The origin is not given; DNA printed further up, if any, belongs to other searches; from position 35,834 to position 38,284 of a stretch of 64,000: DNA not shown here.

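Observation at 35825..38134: Metallophosphoesterase fused to a large unknown domain, with a tightly coupled 51-aa micro-ORF, in a lower-GC pocket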

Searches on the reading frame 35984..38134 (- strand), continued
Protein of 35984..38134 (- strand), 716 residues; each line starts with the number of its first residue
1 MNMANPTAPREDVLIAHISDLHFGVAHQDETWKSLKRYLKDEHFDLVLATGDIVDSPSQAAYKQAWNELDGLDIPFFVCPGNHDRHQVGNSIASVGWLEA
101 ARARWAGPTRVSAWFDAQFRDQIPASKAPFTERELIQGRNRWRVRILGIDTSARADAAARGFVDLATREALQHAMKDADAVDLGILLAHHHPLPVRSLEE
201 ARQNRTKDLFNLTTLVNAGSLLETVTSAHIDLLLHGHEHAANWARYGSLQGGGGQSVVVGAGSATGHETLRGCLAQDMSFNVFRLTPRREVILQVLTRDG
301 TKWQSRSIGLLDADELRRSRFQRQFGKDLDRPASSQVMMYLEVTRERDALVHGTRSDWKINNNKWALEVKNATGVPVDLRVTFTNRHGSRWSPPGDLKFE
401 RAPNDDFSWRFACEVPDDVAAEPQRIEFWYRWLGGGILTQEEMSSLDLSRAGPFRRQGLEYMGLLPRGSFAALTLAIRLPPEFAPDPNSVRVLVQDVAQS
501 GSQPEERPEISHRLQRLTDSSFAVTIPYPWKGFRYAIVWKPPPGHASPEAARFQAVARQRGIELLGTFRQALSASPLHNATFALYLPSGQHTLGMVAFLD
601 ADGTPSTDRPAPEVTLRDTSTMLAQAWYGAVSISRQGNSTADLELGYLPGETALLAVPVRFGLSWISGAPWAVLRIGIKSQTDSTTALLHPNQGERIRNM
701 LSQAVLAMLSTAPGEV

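Call 47: search_protein_families(library=pfam, proteins=[L087:3302-6004:+, L084:10470-12233:+, L084:238-1617:-, L090:8808-9266:+], max_evalue=0.01)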
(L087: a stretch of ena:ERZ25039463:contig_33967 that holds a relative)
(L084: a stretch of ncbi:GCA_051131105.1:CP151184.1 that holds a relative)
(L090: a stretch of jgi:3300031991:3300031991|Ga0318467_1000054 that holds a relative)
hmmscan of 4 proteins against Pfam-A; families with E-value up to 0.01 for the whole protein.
L087:3302-6004:+ (900 aa): 0 families

L084:10470-12233:+ (587 aa): 0 families

L084:238-1617:- (459 aa): 0 families

L090:8808-9266:+ (152 aa): 7 families
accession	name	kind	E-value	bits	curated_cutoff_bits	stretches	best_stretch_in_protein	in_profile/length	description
PF13857.12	Ank_5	-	1.1e-22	80.3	27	2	29-79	5-56/56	Ankyrin repeats (many copies)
PF12796.13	Ank_2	-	2.3e-21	76.6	27.3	1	10-101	1-89/90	Ankyrin repeats (3 copies)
PF00023.36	Ank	-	3.8e-21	74.4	21.1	2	71-103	1-33/33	Ankyrin repeat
PF13637.12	Ank_4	-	5.4e-16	58.8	22.7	2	57-92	15-50/50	Ankyrin repeats (many copies)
PF13606.12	Ank_3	-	6.7e-15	54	22.3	2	39-67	2-30/30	Ankyrin repeat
PF24521.3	Ank_KRIT1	-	4.3e-06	26.9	80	1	8-117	20-131/149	KRIT1 ankyrin-repeats domain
PF24407.1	HTH_upst_double_PIN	-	0.0056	17.4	27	0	42-83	28-68/70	HTH_upstream_double_PIN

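Call 66: search_protein_families(library=pfam, proteins=[L081:8148-8336:+, L084:8199-8423:+], max_evalue=1)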
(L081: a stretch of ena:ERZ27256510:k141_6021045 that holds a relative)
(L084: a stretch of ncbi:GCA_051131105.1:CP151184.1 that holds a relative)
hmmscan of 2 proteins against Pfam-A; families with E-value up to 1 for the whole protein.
L081:8148-8336:+ (62 aa): 0 families

L084:8199-8423:+ (74 aa): 1 family
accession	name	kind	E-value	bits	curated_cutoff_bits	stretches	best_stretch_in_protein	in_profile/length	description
PF13618.11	Gluconate_2-dh3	-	0.12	13.2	23.4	1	34-64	55-85/135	Gluconate 2-dehydrogenase subunit 3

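Call 89: list_cluster_members(proteins=[P0022, P0031, P0037, P0049, P0053, P0058, P0059, P0023, P0005, P0054])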
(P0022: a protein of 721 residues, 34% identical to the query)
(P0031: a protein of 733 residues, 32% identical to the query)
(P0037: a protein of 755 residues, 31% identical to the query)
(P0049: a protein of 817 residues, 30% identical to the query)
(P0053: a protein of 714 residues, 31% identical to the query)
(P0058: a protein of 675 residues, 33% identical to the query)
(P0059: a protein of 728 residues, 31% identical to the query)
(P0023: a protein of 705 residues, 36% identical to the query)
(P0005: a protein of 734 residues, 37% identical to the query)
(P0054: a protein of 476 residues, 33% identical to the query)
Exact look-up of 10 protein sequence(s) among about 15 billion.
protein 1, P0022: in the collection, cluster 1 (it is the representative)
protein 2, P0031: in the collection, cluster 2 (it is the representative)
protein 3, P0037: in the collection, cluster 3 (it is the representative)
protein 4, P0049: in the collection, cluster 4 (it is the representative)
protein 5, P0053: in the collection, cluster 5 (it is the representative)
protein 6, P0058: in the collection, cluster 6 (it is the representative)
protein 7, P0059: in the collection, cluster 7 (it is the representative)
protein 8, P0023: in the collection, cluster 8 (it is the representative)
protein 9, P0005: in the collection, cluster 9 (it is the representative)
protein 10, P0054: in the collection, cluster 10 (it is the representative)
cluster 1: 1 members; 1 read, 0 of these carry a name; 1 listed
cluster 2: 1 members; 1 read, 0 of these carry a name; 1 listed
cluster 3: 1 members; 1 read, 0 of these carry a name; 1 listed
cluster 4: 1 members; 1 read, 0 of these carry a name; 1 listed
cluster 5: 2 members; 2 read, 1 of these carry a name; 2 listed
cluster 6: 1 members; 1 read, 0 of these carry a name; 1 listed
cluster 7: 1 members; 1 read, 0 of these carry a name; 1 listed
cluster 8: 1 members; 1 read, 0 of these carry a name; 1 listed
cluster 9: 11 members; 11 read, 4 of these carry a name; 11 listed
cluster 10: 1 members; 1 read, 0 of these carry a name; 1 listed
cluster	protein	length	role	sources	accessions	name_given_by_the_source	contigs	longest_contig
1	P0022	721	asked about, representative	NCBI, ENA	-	-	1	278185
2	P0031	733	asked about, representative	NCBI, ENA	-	-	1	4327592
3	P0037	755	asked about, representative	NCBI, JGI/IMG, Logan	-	-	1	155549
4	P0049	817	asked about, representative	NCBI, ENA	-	-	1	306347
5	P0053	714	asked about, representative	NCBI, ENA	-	-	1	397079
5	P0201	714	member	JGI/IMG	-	UDP-2,3-diacylglucosamine pyrophosphatase LpxH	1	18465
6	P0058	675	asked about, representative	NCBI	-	-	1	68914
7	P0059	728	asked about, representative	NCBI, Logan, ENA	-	-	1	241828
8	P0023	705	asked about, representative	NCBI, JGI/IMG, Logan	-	-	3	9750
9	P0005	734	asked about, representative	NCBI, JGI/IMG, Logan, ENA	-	3',5'-cyclic AMP phosphodiesterase CpdA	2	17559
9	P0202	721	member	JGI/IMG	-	3',5'-cyclic AMP phosphodiesterase CpdA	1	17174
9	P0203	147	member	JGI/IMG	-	hypothetical protein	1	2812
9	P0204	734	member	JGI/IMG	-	3',5'-cyclic AMP phosphodiesterase CpdA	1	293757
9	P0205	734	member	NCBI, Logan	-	-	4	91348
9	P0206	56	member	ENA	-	-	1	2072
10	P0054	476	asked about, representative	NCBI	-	-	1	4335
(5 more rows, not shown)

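Call 90: fold_search(model_id=the predicted structure, library=viral)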
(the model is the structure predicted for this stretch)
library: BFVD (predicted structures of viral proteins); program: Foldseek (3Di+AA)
matches with E <= 10: 1090; with E <= 0.001: 69
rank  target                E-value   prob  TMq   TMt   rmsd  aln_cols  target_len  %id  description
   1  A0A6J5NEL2            6.4e-10  1.00  0.24  0.30  18.1       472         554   13  Uncharacterized protein [uncultured Caudovirales phage]
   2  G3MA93                2.9e-09  1.00  0.28  0.23   7.7       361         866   14  Gp352 [Bacillus phage G]
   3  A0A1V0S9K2            5.5e-09  1.00  0.22  0.56  10.2       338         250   11  Calcineurin-like phosphoesterase domain-containing protein [Catovirus CTV1]
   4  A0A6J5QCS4            6.1e-09  1.00  0.22  0.44  11.6       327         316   13  SbcD DNA repair exonuclease [uncultured Caudovirales phage]
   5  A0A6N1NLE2            7.5e-09  1.00  0.27  0.51   8.1       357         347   11  Calcineurin-like phosphoesterase domain-containing protein [Tupanvirus soda lake]
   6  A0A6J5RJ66            1.2e-08  1.00  0.22  0.36  17.3       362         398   13  SbcD DNA repair exonuclease [uncultured Caudovirales phage]
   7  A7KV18                1.5e-08  1.00  0.20  0.19  11.4       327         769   13  (no name in the UniProt tables at hand)
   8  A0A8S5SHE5            3.2e-08  1.00  0.18  0.29  13.2       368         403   11  DNA polymerase II small subunit [Siphoviridae sp. ctBCr48]
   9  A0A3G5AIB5            3.6e-08  1.00  0.25  0.29  10.3       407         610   12  Metallophosphoesterase [Sylvanvirus sp.]
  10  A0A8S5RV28            4.4e-08  1.00  0.19  0.31  17.1       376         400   15  Putative DNA double strand break repair [Siphoviridae sp. ctHip2]
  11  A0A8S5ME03            5.8e-08  1.00  0.19  0.37  11.8       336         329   14  DNA repair exonuclease [Siphoviridae sp. ctYh54]
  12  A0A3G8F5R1            6.4e-08  1.00  0.21  0.49  10.3       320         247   11  (no name in the UniProt tables at hand)
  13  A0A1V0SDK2            6.8e-08  1.00  0.23  0.48   6.3       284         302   17  Calcineurin-like phosphoesterase [Indivirus ILV1]
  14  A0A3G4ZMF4            7.2e-08  1.00  0.26  0.39   7.2       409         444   11  Calcineurin-like phosphoesterase domain-containing protein [Terrestrivirus sp.]
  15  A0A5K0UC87            7.6e-08  1.00  0.23  0.32   8.8       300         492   17  Metallophosphoesterase [Yasminevirus sp. GU-2018]
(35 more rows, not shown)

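Call 103: search_protein_families(library=ncbifam, proteins=[P0062, P0060, P0063, P0065, P0042, P0017], max_evalue=0.001)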
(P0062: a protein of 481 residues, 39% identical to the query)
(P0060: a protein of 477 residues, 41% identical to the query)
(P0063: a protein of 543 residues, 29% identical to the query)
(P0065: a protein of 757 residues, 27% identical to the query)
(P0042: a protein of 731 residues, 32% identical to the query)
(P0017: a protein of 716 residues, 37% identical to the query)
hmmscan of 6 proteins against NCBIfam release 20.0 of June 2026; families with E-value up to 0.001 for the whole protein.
P0062 (481 aa): 3 families
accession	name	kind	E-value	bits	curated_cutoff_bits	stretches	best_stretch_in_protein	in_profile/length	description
NF053862.1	DS9_1_antiphage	equivalog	3.7e-16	59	420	1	5-234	196-455/486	anti-phage phosphoesterase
NF053861.1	DS8_antiphage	equivalog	4.8e-10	37.8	790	1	7-103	1-115/994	anti-phage protein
NF008359.0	PRK11148.1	equivalog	1.1e-06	28.4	225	0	166-288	160-270/275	3',5'-cyclic-AMP phosphodiesterase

P0060 (477 aa): 3 families
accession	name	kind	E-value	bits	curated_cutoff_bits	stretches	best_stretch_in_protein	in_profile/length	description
NF053862.1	DS9_1_antiphage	equivalog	7.5e-15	54.7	420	1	5-230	196-451/486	anti-phage phosphoesterase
NF008359.0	PRK11148.1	equivalog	3.4e-05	23.5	225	0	165-289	159-271/275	3',5'-cyclic-AMP phosphodiesterase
NF053861.1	DS8_antiphage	equivalog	5.6e-05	21.1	790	0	7-86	1-96/994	anti-phage protein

P0063 (543 aa): 2 families
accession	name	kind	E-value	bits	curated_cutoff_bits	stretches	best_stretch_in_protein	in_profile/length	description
NF053862.1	DS9_1_antiphage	equivalog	8.7e-20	71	420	2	121-245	337-453/486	anti-phage phosphoesterase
NF053861.1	DS8_antiphage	equivalog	1.8e-06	26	790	1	10-90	1-87/994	anti-phage protein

P0065 (757 aa): 4 families
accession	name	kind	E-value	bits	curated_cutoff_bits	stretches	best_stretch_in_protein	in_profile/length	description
NF053862.1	DS9_1_antiphage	equivalog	8.8e-20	71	420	2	157-270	365-484/486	anti-phage phosphoesterase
NF053861.1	DS8_antiphage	equivalog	4.2e-07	28.1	790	1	10-91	1-86/994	anti-phage protein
TIGR00619.1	sbcd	subfamily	0.00019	21.3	77.65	1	7-89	2-86/252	exonuclease subunit SbcD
NF008359.0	PRK11148.1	equivalog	0.00033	20.3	225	0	180-234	152-206/275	3',5'-cyclic-AMP phosphodiesterase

P0042 (731 aa): 8 families
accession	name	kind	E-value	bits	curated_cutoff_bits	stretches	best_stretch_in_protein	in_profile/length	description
NF053862.1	DS9_1_antiphage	equivalog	1.5e-19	70.2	420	1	4-287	195-478/486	anti-phage phosphoesterase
TIGR00619.1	sbcd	subfamily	2.1e-10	40.8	77.65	1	4-91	2-99/252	exonuclease subunit SbcD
NF053861.1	DS8_antiphage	equivalog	3.3e-07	28.5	790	1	7-79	1-85/994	anti-phage protein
NF008359.0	PRK11148.1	equivalog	1.9e-05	24.3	225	0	26-80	47-98/275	3',5'-cyclic-AMP phosphodiesterase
NF033458.1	lipid_A_LpxG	equivalog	2.7e-05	23.7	350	1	3-80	45-120/321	UDP-2,3-diacylglucosamine diphosphatase LpxG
NF008460.0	PRK11340.1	equivalog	0.00034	20.1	188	0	3-81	50-126/271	phosphodiesterase YaeI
NF003743.0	PRK05340.1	equivalog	0.00034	19.9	134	0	5-78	4-82/242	UDP-2,3-diacylglucosamine diphosphatase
TIGR00040.1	yfcE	subfamily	0.00058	20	56.25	0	230-289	88-141/158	YfcE family phosphodiesterase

P0017 (716 aa): 3 families
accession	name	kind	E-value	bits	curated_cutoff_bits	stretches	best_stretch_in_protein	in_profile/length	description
NF053862.1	DS9_1_antiphage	equivalog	1.6e-20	73.5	420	1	5-239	195-454/486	anti-phage phosphoesterase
NF053861.1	DS8_antiphage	equivalog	6.2e-07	27.5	790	0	8-84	1-87/994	anti-phage protein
NF008460.0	PRK11340.1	equivalog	3.4e-05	23.4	188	1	4-85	50-127/271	phosphodiesterase YaeI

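Call 104: search_protein_families(library=pfam, proteins=[P0062, P0060, P0061, P0063, P0065, P0064, P0066], max_evalue=0.01)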
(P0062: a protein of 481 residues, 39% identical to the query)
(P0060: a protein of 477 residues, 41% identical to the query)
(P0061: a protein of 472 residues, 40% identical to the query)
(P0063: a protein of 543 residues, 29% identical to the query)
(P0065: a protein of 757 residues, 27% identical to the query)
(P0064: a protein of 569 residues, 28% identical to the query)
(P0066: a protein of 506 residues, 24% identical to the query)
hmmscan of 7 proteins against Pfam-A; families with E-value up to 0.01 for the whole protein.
P0062 (481 aa): 2 families
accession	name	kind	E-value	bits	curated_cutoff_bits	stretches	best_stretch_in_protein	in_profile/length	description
PF00149.33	Metallophos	-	1.8e-12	48.6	21.5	1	3-221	1-190/191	Calcineurin-like phosphoesterase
PF12850.12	Metallophos_2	-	0.00023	21.7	27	1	4-225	2-122/154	Calcineurin-like phosphoesterase superfamily domain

P0060 (477 aa): 2 families
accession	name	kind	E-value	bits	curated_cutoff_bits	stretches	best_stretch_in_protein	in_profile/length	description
PF00149.33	Metallophos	-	2.7e-12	48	21.5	1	3-221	1-190/191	Calcineurin-like phosphoesterase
PF12850.12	Metallophos_2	-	5e-05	23.8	27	1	4-224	2-121/154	Calcineurin-like phosphoesterase superfamily domain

P0061 (472 aa): 2 families
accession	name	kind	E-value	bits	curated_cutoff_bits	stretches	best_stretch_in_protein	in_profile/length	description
PF00149.33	Metallophos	-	2.2e-12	48.3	21.5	1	3-221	1-190/191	Calcineurin-like phosphoesterase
PF12850.12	Metallophos_2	-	2.5e-05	24.8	27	1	4-227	2-124/154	Calcineurin-like phosphoesterase superfamily domain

P0063 (543 aa): 2 families
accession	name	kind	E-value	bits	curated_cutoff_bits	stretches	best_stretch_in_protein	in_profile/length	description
PF00149.33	Metallophos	-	4.2e-16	60.4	21.5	1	7-234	2-190/191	Calcineurin-like phosphoesterase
PF12850.12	Metallophos_2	-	0.0035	17.8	27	0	8-236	3-120/154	Calcineurin-like phosphoesterase superfamily domain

P0065 (757 aa): 2 families
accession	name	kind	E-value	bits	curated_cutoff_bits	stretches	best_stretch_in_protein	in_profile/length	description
PF00149.33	Metallophos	-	1.7e-16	61.6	21.5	1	7-233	2-189/191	Calcineurin-like phosphoesterase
PF12850.12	Metallophos_2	-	2.6e-06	28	27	1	7-274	2-148/154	Calcineurin-like phosphoesterase superfamily domain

P0064 (569 aa): 2 families
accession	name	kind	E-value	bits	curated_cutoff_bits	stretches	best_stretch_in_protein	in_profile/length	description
PF00149.33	Metallophos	-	2.4e-16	61.2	21.5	1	54-268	2-191/191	Calcineurin-like phosphoesterase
PF12850.12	Metallophos_2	-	4.2e-08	33.8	27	1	54-293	2-138/154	Calcineurin-like phosphoesterase superfamily domain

P0066 (506 aa): 4 families
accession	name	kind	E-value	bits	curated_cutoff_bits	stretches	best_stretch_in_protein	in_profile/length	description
PF00149.33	Metallophos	-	1.5e-32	114.1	21.5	2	5-188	1-191/191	Calcineurin-like phosphoesterase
PF12850.12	Metallophos_2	-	5e-20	72.5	27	2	5-223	1-152/154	Calcineurin-like phosphoesterase superfamily domain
PF14582.11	Metallophos_3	-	1.2e-05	25.3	28.2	0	29-89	24-84/259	Metallophosphoesterase, calcineurin superfamily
PF09423.15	PhoD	-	0.009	15.6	27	0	29-59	16-46/343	PhoD-like phosphatase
